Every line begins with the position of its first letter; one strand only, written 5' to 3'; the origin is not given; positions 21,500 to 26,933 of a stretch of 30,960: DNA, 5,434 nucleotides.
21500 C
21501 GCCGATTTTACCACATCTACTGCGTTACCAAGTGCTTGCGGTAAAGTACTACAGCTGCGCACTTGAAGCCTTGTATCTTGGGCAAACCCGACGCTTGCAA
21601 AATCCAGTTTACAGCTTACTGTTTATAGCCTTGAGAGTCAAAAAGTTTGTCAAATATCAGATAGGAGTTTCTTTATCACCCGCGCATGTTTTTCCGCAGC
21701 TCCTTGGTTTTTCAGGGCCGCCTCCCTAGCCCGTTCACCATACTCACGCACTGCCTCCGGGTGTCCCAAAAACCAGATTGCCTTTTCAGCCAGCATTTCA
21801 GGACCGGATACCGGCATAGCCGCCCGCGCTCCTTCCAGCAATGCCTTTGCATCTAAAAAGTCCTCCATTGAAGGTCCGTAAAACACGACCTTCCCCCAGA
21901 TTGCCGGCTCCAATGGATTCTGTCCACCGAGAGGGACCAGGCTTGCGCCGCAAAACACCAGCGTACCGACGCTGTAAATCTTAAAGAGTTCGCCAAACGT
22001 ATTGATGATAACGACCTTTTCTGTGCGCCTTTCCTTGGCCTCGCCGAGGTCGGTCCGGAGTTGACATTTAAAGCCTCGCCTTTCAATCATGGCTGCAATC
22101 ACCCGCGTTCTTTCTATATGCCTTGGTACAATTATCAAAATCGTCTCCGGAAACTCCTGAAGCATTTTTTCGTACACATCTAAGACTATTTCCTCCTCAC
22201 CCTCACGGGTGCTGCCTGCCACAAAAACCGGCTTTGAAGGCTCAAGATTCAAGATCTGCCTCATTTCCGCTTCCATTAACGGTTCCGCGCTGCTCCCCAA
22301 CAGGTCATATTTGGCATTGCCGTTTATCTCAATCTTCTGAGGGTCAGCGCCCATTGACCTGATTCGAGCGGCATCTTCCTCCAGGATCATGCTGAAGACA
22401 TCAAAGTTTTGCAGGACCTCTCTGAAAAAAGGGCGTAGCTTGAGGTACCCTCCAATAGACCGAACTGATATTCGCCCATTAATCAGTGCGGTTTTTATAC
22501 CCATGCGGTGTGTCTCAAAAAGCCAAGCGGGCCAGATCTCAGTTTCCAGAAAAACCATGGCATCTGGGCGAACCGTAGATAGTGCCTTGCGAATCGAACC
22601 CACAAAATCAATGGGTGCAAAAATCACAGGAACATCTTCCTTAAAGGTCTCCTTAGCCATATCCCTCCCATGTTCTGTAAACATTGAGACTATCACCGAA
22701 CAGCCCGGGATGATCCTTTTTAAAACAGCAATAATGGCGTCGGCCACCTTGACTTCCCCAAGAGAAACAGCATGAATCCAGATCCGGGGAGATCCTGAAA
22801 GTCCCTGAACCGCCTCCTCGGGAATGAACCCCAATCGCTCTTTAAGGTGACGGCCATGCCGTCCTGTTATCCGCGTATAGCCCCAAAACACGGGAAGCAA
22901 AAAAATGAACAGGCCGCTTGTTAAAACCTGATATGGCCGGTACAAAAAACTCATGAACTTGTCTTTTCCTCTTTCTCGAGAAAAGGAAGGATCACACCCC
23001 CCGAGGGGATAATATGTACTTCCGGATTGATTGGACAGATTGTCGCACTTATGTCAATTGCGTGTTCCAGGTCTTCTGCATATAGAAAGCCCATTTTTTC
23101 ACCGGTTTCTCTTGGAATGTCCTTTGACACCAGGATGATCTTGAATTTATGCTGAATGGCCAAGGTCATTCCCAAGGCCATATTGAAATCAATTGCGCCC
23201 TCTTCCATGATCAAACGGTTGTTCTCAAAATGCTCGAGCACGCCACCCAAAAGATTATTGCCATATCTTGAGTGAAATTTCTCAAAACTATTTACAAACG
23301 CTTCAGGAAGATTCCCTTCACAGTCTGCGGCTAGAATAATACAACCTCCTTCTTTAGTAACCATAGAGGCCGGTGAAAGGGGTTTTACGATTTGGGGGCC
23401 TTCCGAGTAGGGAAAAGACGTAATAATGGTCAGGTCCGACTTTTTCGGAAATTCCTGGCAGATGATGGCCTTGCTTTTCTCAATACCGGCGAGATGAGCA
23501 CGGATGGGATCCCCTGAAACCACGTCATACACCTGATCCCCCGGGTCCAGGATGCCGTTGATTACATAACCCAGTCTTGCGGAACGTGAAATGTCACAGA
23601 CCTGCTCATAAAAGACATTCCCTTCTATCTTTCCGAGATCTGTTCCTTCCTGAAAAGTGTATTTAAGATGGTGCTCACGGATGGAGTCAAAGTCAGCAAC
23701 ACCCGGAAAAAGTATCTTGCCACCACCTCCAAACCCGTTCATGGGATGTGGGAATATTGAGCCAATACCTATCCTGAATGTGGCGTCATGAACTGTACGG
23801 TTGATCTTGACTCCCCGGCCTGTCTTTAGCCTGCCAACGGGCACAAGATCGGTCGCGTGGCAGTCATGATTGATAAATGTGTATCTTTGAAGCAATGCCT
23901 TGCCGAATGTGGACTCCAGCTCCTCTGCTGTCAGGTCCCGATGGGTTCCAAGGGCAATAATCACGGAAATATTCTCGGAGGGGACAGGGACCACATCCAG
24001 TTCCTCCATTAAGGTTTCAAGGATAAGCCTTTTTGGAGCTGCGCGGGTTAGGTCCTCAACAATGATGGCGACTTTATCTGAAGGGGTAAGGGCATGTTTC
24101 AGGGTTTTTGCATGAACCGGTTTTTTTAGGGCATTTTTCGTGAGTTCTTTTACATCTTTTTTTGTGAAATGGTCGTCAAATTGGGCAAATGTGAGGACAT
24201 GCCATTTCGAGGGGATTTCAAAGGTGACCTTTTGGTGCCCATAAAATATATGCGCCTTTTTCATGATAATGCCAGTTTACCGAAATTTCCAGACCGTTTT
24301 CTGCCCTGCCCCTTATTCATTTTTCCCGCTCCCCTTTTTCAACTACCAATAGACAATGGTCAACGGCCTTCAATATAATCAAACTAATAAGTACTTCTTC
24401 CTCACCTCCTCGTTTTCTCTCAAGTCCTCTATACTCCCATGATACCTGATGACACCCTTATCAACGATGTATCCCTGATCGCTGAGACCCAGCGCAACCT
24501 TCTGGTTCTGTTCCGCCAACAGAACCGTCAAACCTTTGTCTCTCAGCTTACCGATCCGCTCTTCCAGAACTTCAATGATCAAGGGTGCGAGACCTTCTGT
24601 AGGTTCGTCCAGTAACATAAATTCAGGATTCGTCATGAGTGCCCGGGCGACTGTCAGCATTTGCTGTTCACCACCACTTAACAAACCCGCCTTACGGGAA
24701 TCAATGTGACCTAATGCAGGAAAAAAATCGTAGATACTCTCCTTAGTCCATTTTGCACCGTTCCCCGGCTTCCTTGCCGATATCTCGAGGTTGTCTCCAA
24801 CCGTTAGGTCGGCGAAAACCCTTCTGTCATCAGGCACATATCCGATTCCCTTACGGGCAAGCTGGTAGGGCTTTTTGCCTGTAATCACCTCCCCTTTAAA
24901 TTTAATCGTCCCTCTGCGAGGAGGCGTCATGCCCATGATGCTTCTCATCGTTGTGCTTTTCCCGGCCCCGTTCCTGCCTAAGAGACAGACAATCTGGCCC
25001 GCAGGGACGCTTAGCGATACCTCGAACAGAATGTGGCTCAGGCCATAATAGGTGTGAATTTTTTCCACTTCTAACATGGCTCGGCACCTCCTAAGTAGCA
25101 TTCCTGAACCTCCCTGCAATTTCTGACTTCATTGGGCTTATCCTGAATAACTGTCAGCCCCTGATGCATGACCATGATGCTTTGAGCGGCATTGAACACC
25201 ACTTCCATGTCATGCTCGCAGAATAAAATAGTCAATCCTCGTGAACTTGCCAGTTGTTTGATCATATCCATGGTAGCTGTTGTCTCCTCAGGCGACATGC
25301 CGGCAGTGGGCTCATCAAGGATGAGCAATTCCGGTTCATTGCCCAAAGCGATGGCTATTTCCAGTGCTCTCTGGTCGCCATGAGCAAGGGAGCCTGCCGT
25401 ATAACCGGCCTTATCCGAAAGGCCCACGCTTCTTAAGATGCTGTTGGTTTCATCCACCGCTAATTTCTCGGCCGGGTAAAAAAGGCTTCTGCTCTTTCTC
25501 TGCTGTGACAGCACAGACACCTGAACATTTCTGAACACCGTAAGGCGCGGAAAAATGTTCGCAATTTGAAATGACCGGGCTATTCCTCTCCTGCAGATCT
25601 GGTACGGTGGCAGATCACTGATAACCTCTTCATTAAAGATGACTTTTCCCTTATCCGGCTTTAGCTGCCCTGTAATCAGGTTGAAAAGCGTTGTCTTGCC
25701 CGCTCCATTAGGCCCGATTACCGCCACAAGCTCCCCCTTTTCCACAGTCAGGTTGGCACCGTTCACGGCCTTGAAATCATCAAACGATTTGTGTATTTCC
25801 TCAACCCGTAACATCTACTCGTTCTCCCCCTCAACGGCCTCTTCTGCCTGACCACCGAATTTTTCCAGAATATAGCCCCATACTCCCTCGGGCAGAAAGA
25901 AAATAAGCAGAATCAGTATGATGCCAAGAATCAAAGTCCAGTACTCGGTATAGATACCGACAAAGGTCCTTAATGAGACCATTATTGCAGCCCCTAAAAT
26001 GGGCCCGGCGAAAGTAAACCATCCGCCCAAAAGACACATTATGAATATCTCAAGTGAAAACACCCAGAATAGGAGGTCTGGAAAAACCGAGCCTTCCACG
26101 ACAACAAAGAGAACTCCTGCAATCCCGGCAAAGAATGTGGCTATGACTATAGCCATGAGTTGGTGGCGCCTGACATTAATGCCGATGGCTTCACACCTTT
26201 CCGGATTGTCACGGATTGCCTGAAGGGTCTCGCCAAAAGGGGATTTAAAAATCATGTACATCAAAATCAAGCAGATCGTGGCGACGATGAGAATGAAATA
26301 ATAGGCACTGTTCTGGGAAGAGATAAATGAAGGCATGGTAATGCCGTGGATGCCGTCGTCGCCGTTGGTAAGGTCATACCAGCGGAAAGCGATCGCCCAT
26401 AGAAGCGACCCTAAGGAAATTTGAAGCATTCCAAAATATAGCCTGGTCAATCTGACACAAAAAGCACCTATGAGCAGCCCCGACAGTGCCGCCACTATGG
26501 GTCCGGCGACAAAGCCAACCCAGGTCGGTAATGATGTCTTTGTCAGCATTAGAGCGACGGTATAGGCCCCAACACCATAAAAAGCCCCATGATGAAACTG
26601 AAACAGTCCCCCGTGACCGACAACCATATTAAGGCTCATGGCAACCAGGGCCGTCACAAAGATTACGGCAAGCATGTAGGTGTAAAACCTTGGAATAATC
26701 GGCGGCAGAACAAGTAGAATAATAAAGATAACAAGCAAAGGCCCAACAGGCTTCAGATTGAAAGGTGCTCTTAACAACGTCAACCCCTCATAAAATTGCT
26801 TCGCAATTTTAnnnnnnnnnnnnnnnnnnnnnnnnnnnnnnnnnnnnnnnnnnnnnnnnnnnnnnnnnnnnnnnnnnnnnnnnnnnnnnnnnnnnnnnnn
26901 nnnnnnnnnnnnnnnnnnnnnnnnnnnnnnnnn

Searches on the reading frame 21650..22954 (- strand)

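Call 47: search_protein_families(library=pfam, proteins=[window:21650-22954:-], max_evalue=0.00001)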
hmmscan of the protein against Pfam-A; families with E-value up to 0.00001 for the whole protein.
window:21650-22954:- (434 aa): 1 family
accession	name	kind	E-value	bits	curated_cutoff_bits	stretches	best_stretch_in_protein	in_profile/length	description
PF04413.22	Glycos_transf_N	-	3.2e-54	183.6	23.9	1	36-217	2-178/179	3-Deoxy-D-manno-octulosonic-acid transferase (kdotransferase)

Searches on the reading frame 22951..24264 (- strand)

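Call 47: search_protein_families(library=pfam, proteins=[window:22951-24264:-], max_evalue=0.00001)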
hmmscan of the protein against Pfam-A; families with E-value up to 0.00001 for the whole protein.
window:22951-24264:- (437 aa): 2 families
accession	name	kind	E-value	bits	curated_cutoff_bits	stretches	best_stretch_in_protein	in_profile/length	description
PF09861.14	Lar_N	-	1.3e-52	178.4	23.3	1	8-205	1-198/204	Lactate racemase N-terminal domain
PF21113.2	LarA_C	-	7.2e-08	32.9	25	1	291-422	24-147/152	Lactate racemase C-terminal domain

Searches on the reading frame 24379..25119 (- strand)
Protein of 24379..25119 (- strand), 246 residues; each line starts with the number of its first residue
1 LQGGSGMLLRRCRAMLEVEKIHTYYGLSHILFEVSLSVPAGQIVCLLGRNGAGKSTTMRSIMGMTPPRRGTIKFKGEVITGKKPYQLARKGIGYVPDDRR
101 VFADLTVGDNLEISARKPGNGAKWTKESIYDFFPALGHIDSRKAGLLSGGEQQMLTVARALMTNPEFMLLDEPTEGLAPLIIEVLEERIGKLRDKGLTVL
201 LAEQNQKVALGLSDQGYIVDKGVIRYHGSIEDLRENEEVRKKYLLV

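Call 48: search_protein_families(library=pfam, proteins=[window:24379-25119:-], max_evalue=0.00001)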
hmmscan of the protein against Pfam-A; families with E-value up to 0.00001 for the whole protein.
window:24379-25119:- (246 aa): 2 families
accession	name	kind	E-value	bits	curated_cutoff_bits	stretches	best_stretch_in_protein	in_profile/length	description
PF00005.33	ABC_tran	-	1.3e-32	113.7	25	1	33-174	3-136/137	ABC transporter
PF13304.12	AAA_21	-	6.2e-08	33.5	27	0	43-127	1-102/304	AAA domain, putative AbiEii toxin, Type IV TA system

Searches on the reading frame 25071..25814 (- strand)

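Call 48: search_protein_families(library=pfam, proteins=[window:25071-25814:-], max_evalue=0.00001)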
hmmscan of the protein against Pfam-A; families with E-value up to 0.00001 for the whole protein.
window:25071-25814:- (247 aa): 2 families
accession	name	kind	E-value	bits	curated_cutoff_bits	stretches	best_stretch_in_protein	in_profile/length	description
PF00005.33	ABC_tran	-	4.7e-31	108.6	25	1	18-171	2-137/137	ABC transporter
PF13304.12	AAA_21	-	7.2e-07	30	27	0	29-47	1-19/304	AAA domain, putative AbiEii toxin, Type IV TA system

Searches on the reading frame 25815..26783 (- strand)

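Call 48: search_protein_families(library=pfam, proteins=[window:25815-26783:-], max_evalue=0.00001)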
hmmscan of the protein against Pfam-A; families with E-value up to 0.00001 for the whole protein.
window:25815-26783:- (322 aa): 1 family
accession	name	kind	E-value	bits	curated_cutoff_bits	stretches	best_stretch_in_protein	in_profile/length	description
PF02653.21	BPD_transp_2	-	8.2e-39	133.8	26.8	1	35-293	3-268/269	Branched-chain amino acid transport system / permease component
